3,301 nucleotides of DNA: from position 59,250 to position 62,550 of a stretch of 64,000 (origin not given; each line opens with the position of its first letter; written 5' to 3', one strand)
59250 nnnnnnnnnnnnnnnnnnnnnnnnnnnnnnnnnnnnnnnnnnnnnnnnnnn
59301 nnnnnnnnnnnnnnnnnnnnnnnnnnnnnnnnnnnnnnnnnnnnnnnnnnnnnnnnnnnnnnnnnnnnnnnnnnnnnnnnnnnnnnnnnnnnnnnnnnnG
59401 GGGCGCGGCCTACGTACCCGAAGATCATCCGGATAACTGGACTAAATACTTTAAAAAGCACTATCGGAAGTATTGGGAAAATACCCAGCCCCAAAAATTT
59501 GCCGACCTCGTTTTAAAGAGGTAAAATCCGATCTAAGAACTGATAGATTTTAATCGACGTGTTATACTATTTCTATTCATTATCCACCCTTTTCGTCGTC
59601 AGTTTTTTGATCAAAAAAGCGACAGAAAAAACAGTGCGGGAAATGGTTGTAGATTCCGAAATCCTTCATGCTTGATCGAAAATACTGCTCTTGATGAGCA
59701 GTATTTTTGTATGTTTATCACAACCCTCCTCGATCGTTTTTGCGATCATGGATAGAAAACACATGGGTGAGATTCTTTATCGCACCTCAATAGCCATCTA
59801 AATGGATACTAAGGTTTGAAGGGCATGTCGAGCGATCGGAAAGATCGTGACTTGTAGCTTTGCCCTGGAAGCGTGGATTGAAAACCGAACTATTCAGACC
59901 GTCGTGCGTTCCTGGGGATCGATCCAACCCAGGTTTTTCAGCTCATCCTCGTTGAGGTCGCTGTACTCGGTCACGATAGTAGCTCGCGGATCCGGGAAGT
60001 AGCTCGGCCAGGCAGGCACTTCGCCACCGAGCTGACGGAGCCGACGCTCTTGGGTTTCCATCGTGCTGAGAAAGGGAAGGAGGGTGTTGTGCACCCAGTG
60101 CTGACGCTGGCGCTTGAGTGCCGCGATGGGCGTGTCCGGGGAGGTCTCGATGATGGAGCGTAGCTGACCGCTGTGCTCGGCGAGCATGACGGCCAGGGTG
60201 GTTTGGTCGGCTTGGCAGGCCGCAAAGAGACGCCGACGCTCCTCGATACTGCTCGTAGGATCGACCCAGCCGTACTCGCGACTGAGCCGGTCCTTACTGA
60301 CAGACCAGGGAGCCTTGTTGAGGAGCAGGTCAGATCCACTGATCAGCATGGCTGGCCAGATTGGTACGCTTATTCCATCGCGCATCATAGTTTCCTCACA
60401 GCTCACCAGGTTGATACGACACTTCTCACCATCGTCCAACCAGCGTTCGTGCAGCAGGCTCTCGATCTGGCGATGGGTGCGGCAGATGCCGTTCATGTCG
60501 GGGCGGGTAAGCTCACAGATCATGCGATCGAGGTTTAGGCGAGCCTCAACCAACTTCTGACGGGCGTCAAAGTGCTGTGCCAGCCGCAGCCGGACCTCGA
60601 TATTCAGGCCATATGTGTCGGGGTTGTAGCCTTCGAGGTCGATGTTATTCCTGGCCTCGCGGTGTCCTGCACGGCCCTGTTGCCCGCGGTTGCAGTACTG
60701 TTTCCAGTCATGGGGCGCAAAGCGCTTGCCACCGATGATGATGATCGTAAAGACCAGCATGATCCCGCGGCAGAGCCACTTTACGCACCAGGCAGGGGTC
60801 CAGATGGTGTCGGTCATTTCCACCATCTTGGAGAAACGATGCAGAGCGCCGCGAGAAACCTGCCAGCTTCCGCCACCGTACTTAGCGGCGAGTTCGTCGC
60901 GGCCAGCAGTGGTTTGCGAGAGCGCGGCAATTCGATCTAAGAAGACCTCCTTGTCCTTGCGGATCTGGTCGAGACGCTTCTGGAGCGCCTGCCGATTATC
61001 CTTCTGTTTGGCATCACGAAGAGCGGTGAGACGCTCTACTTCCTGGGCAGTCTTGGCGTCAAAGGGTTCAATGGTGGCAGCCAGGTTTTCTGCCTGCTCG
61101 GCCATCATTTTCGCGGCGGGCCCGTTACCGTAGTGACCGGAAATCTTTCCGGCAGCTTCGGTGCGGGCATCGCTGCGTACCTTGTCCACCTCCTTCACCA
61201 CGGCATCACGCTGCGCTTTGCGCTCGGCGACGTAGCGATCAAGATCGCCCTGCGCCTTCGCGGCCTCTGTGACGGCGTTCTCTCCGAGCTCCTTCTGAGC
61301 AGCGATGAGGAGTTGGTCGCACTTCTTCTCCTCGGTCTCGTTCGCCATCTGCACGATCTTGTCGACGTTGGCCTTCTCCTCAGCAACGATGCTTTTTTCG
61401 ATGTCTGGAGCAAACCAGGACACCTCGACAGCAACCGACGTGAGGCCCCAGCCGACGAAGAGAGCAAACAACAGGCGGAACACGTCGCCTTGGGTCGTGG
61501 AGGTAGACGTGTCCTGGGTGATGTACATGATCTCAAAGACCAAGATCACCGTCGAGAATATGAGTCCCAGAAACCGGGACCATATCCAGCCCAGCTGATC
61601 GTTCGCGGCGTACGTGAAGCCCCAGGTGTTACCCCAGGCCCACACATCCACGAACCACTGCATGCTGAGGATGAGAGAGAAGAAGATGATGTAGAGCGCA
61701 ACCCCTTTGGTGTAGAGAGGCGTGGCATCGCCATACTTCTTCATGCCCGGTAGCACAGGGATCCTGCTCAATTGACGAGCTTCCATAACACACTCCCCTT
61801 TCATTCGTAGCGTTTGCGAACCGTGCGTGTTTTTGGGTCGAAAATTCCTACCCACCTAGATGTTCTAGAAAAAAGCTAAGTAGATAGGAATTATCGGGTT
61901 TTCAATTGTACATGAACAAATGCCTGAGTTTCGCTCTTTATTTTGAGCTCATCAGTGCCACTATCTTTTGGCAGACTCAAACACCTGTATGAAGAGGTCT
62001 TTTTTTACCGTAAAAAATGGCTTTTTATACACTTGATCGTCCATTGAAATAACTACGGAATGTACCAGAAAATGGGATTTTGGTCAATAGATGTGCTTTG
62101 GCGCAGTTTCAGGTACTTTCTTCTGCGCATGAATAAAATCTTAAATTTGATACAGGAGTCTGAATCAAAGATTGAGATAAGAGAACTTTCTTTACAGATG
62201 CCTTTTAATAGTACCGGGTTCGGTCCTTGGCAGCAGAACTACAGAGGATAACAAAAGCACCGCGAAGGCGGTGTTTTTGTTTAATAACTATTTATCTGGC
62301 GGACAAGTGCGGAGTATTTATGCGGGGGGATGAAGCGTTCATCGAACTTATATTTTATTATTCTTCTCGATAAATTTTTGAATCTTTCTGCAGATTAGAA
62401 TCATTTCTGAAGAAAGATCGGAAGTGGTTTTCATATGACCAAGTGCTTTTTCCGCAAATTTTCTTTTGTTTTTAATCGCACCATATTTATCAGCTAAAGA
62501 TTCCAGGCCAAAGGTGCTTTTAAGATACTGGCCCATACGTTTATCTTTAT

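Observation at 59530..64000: Terminal accessory island: GC-rich 630-aa multi-TM coiled-coil protein followed by an AT-rich OLD-family-like ATPase/Toprim nuclease gene that runs off the window edge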

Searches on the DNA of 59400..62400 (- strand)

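Call 56: search_rna_families(source=window, start=59400, end=62400, threshold=evalue, max_evalue=1, show_alignments=3)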
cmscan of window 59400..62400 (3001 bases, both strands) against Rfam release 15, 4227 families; matches with E-value up to 1: 2.
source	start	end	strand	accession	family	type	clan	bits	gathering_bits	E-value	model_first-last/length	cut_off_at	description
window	61923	61981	-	RF00008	Hammerhead_3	Gene; ribozyme;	CL00010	46.4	48.5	2.4e-08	1-54/54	no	Hammerhead ribozyme (type III)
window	59606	59711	+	RF02713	MCS4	Gene; sRNA;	-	30.6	56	0.1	1-123/123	no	Mycoplasma sRNA MCS4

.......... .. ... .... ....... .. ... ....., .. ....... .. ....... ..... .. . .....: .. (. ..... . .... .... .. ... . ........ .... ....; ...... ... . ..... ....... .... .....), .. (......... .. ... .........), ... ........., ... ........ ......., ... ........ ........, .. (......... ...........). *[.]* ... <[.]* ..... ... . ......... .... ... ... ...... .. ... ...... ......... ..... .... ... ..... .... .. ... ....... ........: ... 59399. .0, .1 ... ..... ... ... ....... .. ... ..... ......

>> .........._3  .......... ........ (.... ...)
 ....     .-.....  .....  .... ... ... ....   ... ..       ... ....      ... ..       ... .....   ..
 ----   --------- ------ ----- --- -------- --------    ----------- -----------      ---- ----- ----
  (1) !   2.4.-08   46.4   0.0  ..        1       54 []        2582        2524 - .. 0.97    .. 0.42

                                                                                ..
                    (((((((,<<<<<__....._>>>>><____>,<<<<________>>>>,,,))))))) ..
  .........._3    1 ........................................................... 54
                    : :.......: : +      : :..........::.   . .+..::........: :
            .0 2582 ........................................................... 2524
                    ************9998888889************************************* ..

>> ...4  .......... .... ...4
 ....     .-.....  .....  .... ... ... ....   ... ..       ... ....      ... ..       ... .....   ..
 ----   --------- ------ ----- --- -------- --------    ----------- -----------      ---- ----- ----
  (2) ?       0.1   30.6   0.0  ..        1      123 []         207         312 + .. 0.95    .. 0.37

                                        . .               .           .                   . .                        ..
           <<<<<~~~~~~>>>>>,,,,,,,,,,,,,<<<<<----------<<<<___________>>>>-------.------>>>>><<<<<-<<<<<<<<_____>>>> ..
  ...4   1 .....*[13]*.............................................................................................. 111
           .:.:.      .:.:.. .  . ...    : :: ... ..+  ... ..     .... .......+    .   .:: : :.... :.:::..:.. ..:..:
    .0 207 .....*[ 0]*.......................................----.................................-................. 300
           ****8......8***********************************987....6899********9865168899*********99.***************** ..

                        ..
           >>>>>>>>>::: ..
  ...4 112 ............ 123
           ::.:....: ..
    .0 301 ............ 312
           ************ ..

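Call 58: search_rna_families(sources=[L002, L004, L005, L003], threshold=evalue, max_evalue=0.01, show_alignments=4)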
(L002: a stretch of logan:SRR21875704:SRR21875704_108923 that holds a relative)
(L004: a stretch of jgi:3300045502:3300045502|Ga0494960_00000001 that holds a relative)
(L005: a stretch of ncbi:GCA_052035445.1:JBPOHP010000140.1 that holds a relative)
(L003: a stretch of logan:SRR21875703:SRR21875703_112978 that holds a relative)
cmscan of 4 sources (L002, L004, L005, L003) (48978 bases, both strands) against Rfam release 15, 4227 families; matches with E-value up to 0.01: 2.
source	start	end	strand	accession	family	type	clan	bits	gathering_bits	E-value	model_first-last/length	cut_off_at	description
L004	18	90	+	RF00005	tRNA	Gene; tRNA;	CL00001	69.5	29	3.3e-13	1-71/71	no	tRNA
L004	7765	7821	+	RF00008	Hammerhead_3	Gene; ribozyme;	CL00010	42.6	48.5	4.8e-06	1-54/54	no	Hammerhead ribozyme (type III)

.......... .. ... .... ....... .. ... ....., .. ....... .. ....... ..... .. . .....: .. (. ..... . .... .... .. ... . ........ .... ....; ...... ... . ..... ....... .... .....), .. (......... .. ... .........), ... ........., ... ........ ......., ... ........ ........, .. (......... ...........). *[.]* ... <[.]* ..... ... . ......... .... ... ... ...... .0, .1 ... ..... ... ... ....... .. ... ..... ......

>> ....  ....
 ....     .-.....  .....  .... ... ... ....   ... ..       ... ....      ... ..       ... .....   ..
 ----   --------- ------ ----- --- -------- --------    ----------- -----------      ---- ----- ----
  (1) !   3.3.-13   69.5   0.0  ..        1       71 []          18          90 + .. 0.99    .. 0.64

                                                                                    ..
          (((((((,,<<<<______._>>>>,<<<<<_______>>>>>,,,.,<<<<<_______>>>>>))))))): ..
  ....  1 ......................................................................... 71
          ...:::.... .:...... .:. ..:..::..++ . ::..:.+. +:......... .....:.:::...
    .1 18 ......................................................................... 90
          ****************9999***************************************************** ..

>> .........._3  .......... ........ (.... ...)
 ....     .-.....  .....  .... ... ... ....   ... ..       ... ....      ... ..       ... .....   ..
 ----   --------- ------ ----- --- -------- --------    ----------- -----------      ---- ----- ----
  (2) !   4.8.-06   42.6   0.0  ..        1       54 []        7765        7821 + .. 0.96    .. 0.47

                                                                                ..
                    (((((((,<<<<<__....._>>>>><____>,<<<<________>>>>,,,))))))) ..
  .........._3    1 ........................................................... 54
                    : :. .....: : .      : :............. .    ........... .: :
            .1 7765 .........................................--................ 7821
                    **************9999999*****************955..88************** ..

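Call 67: search_rna_families(sources=[L033, L034, L035, L036], threshold=evalue, max_evalue=0.1, show_alignments=4)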
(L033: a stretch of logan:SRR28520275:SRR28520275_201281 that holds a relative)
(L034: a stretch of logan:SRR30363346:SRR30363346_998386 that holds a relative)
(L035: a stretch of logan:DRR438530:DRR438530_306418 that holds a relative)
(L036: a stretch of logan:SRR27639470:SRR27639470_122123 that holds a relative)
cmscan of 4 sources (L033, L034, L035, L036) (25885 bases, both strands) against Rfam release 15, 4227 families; matches with E-value up to 0.1: 4.
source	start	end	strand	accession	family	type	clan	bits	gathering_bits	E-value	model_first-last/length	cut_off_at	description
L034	1419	1475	+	RF00008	Hammerhead_3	Gene; ribozyme;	CL00010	42.8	48.5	2.2e-06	1-54/54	no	Hammerhead ribozyme (type III)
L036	4714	4770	+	RF00008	Hammerhead_3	Gene; ribozyme;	CL00010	42.6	48.5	2.5e-06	1-54/54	no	Hammerhead ribozyme (type III)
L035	4877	4956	+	RF03721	mir-3478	Gene; miRNA;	-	27.3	66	0.04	1-78/78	no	mir-3478 microRNA precursor family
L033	4112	4190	+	RF03721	mir-3478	Gene; miRNA;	-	26.3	66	0.08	1-78/78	no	mir-3478 microRNA precursor family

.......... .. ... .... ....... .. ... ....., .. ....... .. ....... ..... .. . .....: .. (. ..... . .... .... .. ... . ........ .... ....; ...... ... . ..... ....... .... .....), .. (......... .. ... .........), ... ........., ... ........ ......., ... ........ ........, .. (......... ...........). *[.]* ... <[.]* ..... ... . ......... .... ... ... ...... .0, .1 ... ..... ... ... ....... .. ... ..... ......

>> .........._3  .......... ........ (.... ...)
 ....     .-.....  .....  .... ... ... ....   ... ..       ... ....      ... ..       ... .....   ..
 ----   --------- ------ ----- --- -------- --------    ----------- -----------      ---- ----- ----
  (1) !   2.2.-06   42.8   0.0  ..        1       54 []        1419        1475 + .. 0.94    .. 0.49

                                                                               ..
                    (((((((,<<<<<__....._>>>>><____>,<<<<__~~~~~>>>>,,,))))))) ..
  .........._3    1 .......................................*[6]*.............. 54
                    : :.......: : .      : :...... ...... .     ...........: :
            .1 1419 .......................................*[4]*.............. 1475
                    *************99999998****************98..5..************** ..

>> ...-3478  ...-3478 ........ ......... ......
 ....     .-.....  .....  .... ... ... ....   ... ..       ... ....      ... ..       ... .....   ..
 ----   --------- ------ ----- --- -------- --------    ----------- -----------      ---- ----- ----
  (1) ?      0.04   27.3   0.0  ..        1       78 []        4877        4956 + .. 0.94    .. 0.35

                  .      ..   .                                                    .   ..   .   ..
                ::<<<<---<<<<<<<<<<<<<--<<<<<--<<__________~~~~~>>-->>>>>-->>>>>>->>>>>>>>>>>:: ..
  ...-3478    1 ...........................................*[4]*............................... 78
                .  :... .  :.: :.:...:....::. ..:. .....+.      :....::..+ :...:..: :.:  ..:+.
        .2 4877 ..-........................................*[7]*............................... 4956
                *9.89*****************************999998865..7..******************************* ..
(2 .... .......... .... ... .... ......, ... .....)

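Call 106: build_rna_model(alignment_id=A6)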
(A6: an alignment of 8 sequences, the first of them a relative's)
Model R1 built from alignment A6 (8 sequences, 130 columns); structure: RNAalifold consensus.
model positions 124; base pairs 34; branch points 2; effective number of sequences 1; information 0.591 bits per position. Calibrated on 0.2 Mb of random sequence (short: E-values are rough).
structure used (alignment columns):
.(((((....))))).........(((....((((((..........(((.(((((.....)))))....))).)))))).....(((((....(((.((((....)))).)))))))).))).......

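Call 107: search_with_rna_model(model_id=R1, sources=[window, L001, L002, L004, L005, L033, L034, L035, L036, L007, L008, L009], max_evalue=1)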
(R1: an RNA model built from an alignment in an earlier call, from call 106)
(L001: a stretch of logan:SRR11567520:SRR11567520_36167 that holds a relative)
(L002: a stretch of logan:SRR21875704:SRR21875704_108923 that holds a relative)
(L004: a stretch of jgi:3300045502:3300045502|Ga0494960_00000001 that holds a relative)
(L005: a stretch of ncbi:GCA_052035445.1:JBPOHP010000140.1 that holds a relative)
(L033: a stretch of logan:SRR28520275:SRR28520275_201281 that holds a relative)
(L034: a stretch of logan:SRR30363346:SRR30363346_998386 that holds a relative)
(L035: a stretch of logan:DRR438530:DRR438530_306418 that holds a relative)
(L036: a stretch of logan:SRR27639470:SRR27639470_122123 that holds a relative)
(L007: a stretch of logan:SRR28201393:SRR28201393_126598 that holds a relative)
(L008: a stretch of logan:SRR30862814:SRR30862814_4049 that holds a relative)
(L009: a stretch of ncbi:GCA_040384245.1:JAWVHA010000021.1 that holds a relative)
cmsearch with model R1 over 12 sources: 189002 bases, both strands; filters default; matches with E-value up to 1: 10.
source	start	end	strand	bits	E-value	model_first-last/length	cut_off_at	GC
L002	9891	10013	+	145.1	1.7e-34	1-124/124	no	0.45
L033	6128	6251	+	141.1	1.8e-33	1-124/124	no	0.41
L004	9849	9976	+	140.2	3e-33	1-124/124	no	0.42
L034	3474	3601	+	139.9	3.6e-33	1-124/124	no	0.43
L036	6891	7018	+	138.9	6.4e-33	1-124/124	no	0.44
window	59774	59896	-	138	1.1e-32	1-124/124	no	0.45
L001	11891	12013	+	138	1.1e-32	1-124/124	no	0.45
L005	6030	6155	+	134.1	1.2e-31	1-124/124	no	0.44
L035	6891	7014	+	132.4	3.2e-31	1-124/124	no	0.41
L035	6963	7080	-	16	0.34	1-124/124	no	0.38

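Call 122: search_rna_families(source=L001, start=1, end=7800, threshold=evalue, max_evalue=0.01)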
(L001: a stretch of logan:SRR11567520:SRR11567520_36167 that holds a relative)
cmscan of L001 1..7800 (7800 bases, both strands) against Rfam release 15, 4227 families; matches with E-value up to 0.01: 0.
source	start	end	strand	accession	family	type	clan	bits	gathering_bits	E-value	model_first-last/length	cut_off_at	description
